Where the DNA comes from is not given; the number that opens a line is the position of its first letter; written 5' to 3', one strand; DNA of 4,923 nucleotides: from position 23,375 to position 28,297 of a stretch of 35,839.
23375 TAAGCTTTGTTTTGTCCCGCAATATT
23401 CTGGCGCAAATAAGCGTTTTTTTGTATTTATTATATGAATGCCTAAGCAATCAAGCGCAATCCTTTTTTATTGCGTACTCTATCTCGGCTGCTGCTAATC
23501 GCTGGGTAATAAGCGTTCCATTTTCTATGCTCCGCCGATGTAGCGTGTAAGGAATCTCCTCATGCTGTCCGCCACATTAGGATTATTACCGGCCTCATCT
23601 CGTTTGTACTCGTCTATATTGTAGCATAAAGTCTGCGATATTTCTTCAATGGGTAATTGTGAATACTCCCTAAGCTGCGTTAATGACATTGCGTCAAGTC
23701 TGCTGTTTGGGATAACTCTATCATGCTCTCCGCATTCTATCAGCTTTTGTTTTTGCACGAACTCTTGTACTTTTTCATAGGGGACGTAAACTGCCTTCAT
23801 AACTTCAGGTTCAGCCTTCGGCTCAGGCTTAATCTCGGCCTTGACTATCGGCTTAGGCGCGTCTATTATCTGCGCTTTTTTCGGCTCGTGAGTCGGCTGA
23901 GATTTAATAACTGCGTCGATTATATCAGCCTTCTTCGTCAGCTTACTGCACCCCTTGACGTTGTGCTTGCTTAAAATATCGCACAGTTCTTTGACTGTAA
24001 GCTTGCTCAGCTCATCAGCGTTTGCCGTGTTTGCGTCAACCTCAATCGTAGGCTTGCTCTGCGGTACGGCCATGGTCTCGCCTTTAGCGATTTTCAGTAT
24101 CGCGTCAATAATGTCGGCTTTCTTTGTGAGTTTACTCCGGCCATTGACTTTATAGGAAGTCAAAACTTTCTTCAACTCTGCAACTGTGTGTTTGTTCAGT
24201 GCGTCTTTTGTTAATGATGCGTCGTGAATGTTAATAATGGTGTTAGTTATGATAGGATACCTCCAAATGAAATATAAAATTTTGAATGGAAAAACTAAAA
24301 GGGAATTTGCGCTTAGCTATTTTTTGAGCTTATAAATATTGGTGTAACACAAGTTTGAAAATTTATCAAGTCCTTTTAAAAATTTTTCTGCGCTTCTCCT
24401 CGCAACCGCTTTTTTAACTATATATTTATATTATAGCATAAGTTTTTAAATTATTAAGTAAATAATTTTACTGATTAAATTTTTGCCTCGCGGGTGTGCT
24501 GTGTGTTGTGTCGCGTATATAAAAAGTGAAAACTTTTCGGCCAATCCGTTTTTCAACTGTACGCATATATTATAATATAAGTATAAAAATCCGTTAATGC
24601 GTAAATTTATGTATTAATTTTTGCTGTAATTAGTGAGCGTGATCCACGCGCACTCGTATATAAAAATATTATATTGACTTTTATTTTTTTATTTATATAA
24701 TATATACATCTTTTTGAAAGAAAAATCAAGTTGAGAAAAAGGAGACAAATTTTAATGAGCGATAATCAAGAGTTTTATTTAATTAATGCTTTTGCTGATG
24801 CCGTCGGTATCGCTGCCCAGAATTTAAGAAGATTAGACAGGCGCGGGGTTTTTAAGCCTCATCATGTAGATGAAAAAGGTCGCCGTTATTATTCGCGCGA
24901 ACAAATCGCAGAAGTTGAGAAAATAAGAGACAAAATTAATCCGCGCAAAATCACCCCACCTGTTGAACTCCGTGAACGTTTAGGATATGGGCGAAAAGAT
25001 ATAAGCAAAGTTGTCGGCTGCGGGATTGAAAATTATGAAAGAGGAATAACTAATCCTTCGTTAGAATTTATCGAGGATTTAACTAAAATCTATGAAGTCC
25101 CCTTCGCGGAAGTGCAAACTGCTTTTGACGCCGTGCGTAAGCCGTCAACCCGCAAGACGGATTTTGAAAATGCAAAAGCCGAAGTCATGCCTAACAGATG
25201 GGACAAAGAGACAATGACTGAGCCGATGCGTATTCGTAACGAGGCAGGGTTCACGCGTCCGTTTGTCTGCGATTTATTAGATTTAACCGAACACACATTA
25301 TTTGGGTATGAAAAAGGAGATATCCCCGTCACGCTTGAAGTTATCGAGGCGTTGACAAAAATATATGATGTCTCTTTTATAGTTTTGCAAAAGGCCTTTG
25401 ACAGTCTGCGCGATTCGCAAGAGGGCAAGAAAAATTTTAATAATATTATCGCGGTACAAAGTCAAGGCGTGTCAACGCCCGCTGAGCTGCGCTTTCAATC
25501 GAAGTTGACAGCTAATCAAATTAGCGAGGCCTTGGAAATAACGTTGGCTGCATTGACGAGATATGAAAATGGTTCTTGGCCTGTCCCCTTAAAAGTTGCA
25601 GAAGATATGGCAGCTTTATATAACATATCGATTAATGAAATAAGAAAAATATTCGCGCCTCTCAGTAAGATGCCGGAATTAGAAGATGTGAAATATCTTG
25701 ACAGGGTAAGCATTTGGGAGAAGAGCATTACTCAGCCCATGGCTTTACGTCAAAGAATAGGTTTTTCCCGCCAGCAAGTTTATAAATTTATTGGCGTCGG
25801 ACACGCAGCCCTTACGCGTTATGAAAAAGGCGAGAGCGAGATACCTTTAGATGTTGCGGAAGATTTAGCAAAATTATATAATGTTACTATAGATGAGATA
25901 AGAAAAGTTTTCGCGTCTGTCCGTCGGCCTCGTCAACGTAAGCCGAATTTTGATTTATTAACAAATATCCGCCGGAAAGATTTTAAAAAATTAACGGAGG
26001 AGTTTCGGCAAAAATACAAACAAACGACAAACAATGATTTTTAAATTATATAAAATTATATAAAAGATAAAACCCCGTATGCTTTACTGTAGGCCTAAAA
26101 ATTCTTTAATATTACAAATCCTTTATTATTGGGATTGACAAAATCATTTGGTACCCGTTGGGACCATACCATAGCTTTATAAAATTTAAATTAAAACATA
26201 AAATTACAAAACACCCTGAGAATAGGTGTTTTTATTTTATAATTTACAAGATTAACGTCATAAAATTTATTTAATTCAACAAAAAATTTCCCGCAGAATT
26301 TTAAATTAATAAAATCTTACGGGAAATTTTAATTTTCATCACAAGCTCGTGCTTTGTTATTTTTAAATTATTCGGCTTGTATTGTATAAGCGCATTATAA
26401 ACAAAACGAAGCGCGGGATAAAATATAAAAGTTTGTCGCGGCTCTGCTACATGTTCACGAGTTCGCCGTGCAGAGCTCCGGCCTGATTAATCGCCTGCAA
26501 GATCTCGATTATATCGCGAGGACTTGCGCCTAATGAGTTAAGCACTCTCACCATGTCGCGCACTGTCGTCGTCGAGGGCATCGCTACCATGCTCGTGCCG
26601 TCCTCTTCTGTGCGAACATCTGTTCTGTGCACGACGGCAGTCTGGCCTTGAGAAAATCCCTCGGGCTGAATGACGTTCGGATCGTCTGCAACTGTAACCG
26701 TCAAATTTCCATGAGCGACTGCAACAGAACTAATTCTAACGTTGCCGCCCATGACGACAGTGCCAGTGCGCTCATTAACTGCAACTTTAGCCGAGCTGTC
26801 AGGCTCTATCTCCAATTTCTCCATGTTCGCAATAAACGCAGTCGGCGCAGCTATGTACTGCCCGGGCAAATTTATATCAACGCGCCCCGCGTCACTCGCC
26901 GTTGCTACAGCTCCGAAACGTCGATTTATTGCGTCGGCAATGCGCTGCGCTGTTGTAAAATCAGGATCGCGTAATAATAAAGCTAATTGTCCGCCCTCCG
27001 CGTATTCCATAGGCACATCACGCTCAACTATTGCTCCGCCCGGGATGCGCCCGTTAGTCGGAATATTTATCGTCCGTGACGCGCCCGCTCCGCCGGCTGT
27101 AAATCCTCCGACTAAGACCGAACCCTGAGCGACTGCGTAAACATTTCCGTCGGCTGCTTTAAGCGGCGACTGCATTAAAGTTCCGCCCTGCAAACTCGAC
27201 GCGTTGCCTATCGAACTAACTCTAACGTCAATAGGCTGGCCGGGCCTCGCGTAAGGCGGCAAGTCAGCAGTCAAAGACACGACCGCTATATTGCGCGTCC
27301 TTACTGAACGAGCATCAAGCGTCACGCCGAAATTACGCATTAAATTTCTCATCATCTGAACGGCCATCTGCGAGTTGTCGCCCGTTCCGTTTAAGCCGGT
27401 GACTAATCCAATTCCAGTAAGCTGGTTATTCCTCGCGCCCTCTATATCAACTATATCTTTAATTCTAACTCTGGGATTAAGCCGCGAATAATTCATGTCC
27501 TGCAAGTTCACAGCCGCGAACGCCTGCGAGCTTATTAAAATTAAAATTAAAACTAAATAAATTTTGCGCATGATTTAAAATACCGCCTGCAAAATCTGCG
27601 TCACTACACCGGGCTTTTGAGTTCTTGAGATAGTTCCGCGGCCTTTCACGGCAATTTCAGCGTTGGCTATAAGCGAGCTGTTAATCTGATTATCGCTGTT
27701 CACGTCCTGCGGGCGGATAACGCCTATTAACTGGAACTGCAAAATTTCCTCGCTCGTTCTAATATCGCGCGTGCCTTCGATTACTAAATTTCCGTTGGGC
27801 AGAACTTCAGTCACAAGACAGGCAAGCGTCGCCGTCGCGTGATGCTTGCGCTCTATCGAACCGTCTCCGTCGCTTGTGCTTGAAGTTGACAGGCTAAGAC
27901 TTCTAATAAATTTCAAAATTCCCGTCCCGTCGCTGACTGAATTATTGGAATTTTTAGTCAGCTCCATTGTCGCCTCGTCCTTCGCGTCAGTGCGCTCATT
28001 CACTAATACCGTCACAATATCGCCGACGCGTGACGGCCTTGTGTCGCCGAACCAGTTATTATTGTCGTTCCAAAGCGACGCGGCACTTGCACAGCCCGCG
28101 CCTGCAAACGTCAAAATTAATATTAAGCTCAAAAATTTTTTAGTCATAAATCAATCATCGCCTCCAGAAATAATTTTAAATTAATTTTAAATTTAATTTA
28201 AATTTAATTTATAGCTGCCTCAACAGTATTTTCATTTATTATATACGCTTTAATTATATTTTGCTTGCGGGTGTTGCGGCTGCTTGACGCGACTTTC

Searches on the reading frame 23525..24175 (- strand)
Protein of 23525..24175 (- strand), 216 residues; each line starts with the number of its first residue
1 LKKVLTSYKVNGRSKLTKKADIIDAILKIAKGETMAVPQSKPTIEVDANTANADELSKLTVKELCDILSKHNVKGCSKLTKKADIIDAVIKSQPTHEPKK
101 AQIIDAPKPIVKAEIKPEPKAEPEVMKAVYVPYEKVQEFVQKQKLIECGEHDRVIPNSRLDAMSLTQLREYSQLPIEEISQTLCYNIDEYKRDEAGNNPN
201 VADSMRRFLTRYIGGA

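Call 8: search_protein_families(library=pfam, proteins=[window:23525-24175:-])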
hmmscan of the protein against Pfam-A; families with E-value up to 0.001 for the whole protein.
window:23525-24175:- (216 aa): 1 family
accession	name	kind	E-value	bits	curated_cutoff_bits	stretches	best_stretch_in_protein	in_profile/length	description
PF07498.18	Rho_N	-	6.1e-06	26.5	24.9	0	55-93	1-38/43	Rho termination factor, N-terminal domain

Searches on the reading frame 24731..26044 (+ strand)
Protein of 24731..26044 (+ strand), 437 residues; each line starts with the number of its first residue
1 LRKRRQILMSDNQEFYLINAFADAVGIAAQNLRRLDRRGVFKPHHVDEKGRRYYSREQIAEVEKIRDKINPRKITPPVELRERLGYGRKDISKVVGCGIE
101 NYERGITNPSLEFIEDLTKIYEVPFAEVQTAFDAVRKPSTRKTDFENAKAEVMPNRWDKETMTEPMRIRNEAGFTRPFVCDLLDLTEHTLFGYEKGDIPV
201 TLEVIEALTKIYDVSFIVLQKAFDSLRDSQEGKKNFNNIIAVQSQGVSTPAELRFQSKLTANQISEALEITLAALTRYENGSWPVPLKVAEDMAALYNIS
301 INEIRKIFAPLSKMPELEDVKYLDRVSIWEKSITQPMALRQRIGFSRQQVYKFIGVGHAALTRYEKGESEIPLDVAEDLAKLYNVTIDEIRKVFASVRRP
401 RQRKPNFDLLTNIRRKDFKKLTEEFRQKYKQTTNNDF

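Call 7: search_protein_families(library=pfam, proteins=[window:24731-26044:+])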
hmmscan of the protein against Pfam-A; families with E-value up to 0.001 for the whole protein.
window:24731-26044:+ (437 aa): 8 families
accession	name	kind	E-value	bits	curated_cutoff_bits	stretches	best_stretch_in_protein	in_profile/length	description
PF13560.12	HTH_31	-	9.8e-31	106.3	27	4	338-391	8-62/64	Helix-turn-helix domain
PF01381.28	HTH_3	-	8.8e-30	103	23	2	338-390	3-55/55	Helix-turn-helix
PF13411.12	MerR_1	-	7.8e-11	42.4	21.6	1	16-67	1-51/69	MerR HTH family regulatory protein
PF13443.12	HTH_26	-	9.2e-11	42.3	22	0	344-390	10-57/63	Cro/C1-type HTH DNA-binding domain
PF15731.11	MqsA_antitoxin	-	2.5e-09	37.8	30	0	337-377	75-115/131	Antitoxin component of bacterial toxin-antitoxin system, MqsA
PF00376.29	MerR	-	2.4e-07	30.9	28.2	1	20-54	4-38/38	MerR family regulatory protein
PF12844.13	HTH_19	-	8e-07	29.3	30.2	0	252-300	6-54/64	Helix-turn-helix domain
PF20432.4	Xre-like-HTH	-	1e-05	26.2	25.8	0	339-368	18-46/63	Antitoxin Xre-like helix-turn-helix domain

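Call 57: search_protein_families(library=padloc, proteins=[window:24731-26044:+], max_evalue=0.00001)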
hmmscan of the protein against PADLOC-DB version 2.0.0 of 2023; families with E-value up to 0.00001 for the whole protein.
window:24731-26044:+ (437 aa): 5 families
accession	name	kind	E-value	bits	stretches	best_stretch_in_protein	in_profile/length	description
PDLC02926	HTH_VI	-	1.4e-12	45.7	0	252-302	8-58/92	-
PDLC03947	RmrA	-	2.4e-11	41.1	0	254-301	20-67/383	-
PDLC03945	RmrA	-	9.9e-11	39.4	0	79-124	9-57/394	-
PDLC04133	mad1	-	2.5e-10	38.5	1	14-61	4-49/60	mads_1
PDLC03955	RmrA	-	7.8e-06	23.4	0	340-381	29-70/371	-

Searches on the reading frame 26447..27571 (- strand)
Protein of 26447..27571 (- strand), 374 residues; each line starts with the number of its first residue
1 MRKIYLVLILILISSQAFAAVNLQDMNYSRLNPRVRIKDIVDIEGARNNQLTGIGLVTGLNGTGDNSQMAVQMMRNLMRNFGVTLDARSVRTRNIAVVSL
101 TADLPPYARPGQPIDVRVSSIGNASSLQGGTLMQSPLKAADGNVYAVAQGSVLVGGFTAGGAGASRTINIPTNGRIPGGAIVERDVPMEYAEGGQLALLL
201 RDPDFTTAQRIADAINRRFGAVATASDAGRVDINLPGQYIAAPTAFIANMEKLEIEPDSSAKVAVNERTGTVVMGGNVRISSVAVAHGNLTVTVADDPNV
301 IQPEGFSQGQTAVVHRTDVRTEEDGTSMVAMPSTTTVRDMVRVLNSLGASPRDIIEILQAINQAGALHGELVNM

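Call 7: search_protein_families(library=pfam, proteins=[window:26447-27571:-])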
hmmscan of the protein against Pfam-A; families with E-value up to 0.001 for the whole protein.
window:26447-27571:- (374 aa): 1 family
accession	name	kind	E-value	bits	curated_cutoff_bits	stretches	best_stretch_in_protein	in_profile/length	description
PF02119.21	FlgI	-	1.9e-131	438.5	25.3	1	36-372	1-342/343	Flagellar P-ring protein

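Call 9: find_encoding_contigs(protein=window:26447-27571:-, flank=2000, max_places=6)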
Protein window:26447-27571:- (374 aa): 14 contigs read that carry it; 6 places shown.
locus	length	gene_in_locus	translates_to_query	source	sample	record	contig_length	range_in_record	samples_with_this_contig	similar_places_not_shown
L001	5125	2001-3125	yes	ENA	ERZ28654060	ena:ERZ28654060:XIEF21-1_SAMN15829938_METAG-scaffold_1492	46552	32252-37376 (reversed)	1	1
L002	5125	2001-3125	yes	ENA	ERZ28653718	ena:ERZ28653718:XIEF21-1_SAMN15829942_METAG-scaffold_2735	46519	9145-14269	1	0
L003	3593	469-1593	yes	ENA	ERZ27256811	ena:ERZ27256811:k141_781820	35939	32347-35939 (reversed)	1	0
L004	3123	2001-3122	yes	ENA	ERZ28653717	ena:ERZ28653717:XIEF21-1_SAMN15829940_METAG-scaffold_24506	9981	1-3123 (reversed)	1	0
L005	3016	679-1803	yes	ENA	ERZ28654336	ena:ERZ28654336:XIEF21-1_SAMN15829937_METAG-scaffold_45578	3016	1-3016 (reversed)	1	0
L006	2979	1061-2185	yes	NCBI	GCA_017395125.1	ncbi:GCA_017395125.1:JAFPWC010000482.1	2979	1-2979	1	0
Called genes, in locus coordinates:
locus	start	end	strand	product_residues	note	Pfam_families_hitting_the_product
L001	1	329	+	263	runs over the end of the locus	PF00460:Flg_bb_rod, PF22692:LlgE_F_G_D1, PF06429:Flg_bbr_C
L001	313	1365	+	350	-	PF13144:ChapFlgA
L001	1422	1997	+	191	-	PF02107:FlgH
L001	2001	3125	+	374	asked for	PF02119:FlgI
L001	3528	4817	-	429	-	PF00376:MerR (faint), PF13411:MerR_1, PF13443:HTH_26 (faint), PF15731:MqsA_antitoxin (faint), PF12844:HTH_19 (faint), PF13560:HTH_31 (weak), PF01381:HTH_3, PF13560:HTH_31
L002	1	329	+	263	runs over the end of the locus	PF00460:Flg_bb_rod, PF22692:LlgE_F_G_D1, PF06429:Flg_bbr_C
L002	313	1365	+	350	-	PF13144:ChapFlgA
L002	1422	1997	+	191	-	PF02107:FlgH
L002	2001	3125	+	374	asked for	PF02119:FlgI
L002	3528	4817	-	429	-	PF00376:MerR (faint), PF13411:MerR_1, PF13443:HTH_26 (faint), PF15731:MqsA_antitoxin (faint), PF12844:HTH_19 (faint), PF13560:HTH_31 (weak), PF01381:HTH_3, PF13560:HTH_31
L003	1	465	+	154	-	?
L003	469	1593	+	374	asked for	PF02119:FlgI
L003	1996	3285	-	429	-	PF00376:MerR (faint), PF13411:MerR_1, PF13443:HTH_26 (faint), PF15731:MqsA_antitoxin (faint), PF12844:HTH_19 (faint), PF13560:HTH_31 (weak), PF01381:HTH_3, PF13560:HTH_31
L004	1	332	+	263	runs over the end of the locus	PF00460:Flg_bb_rod, PF22692:LlgE_F_G_D1, PF06429:Flg_bbr_C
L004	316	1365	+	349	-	PF13144:ChapFlgA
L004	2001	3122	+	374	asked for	PF02119:FlgI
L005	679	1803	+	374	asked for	PF02119:FlgI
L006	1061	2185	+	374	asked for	PF02119:FlgI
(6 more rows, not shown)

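Call 36: list_cluster_members(proteins=[window:26447-27571:-, window:30982-32028:-, window:33329-33778:+])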
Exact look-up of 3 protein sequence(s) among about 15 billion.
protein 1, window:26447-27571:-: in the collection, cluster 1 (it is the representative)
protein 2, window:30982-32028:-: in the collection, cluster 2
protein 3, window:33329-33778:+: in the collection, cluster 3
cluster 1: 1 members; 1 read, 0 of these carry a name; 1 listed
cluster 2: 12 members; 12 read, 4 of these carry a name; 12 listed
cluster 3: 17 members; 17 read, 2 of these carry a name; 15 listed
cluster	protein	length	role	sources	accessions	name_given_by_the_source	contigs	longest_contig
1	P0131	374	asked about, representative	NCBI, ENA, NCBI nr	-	-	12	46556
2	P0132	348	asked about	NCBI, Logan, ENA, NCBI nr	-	-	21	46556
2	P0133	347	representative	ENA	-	-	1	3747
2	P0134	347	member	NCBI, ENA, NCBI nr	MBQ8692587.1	MAG: rod shape-determining protein [Synergistaceae bacterium] | rod shape-determining protein [Synergistaceae bacterium]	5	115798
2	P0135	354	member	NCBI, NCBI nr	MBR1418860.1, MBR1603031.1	MAG: rod shape-determining protein [Synergistaceae bacterium] | rod shape-determining protein [Synergistaceae bacterium]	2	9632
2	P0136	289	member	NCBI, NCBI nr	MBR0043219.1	MAG: rod shape-determining protein, partial [Synergistaceae bacterium] | rod shape-determining protein [Synergistaceae bacterium]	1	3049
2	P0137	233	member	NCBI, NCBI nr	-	-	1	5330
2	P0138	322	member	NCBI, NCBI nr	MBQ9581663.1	MAG: rod shape-determining protein, partial [Synergistaceae bacterium] | rod shape-determining protein [Synergistaceae bacterium]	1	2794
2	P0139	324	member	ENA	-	-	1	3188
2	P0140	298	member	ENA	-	-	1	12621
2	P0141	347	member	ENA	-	-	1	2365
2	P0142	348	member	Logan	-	-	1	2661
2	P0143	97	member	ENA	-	-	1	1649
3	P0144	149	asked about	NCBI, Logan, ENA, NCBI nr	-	-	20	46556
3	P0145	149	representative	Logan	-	-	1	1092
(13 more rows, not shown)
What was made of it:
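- On Translation table 25 coding (UGA=Gly): Host proteins cluster with Synergistaceae MAG proteins (call 36).
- tsaE ends at TGA, and its relatives have the same length (call 36).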

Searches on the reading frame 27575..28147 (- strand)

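Call 7: search_protein_families(library=pfam, proteins=[window:27575-28147:-])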
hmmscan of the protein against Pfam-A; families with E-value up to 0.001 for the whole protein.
window:27575-28147:- (190 aa): 1 family
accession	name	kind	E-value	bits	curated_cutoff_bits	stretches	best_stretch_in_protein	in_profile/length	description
PF02107.21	FlgH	-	1.5e-48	165.1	27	1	21-189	3-170/172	Flagellar L-ring protein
